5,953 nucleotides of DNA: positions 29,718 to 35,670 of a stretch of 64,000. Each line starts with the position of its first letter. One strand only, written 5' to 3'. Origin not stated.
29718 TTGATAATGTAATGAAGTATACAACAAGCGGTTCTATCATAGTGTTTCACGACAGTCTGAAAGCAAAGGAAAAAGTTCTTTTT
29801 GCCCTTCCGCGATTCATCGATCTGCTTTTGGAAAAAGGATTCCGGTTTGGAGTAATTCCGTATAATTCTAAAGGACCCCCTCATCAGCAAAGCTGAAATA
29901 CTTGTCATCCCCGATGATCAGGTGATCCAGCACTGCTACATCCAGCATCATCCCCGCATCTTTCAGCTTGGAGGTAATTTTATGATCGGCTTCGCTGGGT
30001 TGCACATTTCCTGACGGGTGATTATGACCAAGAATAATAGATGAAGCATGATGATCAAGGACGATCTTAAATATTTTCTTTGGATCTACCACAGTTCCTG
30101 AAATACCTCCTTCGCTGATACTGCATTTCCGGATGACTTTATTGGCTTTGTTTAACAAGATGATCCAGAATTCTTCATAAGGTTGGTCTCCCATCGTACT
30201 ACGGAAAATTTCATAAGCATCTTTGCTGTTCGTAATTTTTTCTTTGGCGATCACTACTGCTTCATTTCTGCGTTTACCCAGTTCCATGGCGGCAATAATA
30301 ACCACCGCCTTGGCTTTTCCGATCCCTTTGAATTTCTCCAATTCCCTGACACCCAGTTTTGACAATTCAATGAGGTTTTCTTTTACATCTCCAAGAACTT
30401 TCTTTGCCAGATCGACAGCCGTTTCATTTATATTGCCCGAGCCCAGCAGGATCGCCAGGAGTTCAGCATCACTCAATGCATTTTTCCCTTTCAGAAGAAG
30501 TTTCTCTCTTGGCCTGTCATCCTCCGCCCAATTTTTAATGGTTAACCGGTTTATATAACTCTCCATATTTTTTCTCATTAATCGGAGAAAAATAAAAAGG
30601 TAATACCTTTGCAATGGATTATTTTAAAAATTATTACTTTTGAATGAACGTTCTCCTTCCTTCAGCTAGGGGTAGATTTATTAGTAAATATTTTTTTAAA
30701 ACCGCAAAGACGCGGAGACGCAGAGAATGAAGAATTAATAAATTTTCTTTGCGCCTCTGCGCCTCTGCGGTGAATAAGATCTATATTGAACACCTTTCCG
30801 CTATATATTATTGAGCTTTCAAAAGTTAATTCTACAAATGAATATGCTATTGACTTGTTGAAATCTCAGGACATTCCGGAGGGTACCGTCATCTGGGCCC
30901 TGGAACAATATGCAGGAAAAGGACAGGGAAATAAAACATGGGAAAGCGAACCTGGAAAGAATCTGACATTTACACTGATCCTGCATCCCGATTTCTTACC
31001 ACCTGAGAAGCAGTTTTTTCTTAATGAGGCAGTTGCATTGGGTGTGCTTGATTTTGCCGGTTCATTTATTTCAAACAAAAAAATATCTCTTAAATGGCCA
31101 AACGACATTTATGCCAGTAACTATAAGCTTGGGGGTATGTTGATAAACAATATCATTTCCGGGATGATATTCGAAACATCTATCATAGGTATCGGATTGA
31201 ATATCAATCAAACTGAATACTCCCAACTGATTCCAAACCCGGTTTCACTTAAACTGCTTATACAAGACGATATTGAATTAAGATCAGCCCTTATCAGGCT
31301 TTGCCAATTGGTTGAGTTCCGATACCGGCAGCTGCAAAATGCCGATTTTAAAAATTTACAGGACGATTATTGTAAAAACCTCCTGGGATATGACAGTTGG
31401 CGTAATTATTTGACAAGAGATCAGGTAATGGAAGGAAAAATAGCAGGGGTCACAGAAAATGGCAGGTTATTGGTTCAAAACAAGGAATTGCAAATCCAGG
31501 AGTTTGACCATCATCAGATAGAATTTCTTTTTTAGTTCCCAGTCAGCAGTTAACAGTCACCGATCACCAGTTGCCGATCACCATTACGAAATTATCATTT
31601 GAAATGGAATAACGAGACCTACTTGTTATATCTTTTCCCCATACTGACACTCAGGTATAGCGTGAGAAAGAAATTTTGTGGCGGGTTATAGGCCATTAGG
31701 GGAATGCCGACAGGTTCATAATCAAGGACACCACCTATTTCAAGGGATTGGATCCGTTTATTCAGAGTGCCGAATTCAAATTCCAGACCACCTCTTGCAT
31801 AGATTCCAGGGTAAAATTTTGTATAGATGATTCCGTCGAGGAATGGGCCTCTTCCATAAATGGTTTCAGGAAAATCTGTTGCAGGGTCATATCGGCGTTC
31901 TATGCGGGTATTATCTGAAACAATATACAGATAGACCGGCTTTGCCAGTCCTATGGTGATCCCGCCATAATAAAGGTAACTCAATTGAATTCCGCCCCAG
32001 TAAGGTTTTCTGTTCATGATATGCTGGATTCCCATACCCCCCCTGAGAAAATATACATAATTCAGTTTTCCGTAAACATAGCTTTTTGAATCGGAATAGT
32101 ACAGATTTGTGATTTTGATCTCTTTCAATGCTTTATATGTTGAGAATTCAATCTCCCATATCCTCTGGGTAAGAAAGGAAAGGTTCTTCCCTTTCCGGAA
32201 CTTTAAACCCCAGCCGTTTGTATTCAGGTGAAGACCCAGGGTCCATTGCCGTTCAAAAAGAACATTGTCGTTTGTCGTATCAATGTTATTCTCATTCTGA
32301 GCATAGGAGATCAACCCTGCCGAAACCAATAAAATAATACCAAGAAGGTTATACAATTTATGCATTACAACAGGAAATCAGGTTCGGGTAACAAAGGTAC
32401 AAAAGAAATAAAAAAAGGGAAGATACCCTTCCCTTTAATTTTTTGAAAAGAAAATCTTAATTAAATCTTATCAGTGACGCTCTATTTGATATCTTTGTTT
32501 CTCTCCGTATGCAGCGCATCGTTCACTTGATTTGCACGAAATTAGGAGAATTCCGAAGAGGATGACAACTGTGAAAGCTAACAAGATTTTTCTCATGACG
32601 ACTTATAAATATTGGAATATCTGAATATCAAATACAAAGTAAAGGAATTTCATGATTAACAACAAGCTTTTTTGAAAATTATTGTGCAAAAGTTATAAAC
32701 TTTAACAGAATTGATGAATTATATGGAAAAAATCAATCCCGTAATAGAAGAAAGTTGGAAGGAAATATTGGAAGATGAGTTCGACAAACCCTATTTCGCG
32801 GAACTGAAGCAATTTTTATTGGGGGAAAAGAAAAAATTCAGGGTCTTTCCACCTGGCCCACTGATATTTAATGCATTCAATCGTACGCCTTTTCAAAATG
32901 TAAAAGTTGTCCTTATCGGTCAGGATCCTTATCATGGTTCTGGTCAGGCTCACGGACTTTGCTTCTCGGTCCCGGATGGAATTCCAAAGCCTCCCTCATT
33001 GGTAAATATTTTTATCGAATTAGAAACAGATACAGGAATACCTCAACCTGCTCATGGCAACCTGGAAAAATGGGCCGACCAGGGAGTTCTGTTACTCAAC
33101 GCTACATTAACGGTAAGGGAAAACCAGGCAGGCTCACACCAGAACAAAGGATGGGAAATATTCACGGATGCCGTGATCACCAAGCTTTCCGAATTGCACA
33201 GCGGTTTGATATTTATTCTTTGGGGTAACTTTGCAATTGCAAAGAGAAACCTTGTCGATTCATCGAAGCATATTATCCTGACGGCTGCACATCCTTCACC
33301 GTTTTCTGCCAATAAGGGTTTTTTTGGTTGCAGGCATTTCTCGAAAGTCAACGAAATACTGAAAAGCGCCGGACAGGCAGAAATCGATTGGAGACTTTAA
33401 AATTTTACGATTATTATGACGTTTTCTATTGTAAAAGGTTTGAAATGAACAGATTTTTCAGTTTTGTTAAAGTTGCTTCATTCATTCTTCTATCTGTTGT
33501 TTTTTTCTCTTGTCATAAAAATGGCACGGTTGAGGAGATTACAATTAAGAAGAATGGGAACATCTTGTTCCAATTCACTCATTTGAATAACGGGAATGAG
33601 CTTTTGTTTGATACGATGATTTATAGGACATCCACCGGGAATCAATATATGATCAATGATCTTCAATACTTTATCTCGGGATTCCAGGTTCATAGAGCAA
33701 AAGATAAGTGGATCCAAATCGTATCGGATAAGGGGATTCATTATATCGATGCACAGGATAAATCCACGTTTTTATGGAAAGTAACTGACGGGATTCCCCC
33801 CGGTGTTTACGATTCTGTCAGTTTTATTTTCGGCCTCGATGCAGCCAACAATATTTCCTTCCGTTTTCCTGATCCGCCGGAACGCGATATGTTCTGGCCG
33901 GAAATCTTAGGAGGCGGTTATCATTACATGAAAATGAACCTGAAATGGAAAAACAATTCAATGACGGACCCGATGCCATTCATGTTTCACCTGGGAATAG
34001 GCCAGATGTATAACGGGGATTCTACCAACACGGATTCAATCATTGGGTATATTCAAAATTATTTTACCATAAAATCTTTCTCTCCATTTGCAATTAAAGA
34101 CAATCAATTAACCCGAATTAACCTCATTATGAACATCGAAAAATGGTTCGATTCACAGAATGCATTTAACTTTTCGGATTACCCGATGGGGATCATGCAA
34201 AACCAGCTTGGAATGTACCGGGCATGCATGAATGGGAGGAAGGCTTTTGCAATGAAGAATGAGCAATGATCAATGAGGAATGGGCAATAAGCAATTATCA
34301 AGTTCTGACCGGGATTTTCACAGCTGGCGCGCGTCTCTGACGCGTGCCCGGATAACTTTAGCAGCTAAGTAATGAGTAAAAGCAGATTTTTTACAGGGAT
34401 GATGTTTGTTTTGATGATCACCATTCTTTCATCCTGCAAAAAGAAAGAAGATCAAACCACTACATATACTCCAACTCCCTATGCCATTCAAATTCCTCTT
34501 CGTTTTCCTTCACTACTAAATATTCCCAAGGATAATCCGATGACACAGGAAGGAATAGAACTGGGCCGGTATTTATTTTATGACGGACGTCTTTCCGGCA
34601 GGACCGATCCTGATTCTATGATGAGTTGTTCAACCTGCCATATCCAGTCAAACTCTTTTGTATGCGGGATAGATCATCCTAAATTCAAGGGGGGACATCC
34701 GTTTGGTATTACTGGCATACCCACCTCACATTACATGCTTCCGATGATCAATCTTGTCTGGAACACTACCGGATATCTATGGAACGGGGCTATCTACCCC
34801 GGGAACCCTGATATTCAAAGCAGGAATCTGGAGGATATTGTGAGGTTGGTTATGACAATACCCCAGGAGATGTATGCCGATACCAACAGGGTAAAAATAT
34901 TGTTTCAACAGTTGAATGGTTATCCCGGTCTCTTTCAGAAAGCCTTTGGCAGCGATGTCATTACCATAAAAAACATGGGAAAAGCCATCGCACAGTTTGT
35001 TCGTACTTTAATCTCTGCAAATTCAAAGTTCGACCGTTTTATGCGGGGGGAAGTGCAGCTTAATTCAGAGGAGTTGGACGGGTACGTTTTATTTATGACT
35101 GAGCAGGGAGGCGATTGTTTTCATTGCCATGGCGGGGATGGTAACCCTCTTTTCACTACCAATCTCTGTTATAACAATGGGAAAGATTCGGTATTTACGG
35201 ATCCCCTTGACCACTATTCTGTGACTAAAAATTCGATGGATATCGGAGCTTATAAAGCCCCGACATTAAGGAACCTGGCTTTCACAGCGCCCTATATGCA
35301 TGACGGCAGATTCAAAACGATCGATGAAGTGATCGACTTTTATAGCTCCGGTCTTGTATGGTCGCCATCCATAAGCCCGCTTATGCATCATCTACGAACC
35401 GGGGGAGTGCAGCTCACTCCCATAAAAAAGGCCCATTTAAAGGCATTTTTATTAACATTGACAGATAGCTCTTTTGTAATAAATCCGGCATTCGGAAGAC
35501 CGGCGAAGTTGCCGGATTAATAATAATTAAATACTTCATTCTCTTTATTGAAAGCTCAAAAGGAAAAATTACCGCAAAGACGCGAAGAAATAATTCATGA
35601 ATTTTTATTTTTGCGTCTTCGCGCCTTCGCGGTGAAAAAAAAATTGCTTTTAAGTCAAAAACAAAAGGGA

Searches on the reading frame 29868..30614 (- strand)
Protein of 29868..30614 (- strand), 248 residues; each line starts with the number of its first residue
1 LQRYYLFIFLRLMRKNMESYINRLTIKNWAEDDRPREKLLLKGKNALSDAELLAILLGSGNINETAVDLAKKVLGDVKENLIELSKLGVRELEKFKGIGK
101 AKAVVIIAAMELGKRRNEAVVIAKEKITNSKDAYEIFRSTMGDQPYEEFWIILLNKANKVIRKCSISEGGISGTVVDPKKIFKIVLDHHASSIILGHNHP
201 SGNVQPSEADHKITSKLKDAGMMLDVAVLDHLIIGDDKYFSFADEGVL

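Call 66: search_protein_families(library=pfam, proteins=[window:29868-30614:-], max_evalue=0.00001)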
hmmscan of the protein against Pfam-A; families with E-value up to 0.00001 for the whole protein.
window:29868-30614:- (248 aa): 2 families
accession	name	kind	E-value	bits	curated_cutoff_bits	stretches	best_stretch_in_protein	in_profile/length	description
PF04002.20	RadC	-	2.4e-44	150.6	22.1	1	127-246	1-120/121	RadC-like JAB domain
PF20582.4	UPF0758_N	-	3.9e-29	101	27.1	1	26-104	1-77/77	UPF0758 N-terminal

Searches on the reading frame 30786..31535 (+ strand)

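Call 66: search_protein_families(library=pfam, proteins=[window:30786-31535:+], max_evalue=0.00001)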
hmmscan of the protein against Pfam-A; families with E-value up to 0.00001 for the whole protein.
window:30786-31535:+ (249 aa): 1 family
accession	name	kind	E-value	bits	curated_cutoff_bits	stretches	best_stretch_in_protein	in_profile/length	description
PF03099.24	BPL_LplA_LipB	-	1.4e-15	57.8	21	1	14-139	5-133/133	Biotin/lipoate A/B protein ligase family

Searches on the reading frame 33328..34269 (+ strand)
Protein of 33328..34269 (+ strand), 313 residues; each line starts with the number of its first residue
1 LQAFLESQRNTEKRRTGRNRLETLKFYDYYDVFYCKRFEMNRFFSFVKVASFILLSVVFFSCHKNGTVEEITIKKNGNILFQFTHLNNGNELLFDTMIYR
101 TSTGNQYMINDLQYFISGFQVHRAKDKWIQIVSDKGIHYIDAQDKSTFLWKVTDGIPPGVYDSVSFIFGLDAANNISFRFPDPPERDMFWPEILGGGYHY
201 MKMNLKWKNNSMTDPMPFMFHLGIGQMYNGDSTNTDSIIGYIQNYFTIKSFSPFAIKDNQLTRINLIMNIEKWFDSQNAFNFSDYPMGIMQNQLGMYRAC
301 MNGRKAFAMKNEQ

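Call 66: search_protein_families(library=pfam, proteins=[window:33328-34269:+], max_evalue=0.00001)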
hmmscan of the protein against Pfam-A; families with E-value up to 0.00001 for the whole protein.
window:33328-34269:+ (313 aa): 1 family
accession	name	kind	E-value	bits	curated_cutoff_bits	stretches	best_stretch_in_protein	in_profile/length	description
PF20243.3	MbnP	-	1e-23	84.7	27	1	77-290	2-188/189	MbnP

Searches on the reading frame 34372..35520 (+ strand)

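Call 66: search_protein_families(library=pfam, proteins=[window:34372-35520:+], max_evalue=0.00001)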
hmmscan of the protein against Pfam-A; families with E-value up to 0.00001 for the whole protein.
window:34372-35520:+ (382 aa): 1 family
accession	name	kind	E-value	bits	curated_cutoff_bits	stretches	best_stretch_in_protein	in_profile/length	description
PF03150.19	CCP_MauG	-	1.2e-33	117.3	25.6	1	60-228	2-148/149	Di-haem cytochrome c peroxidase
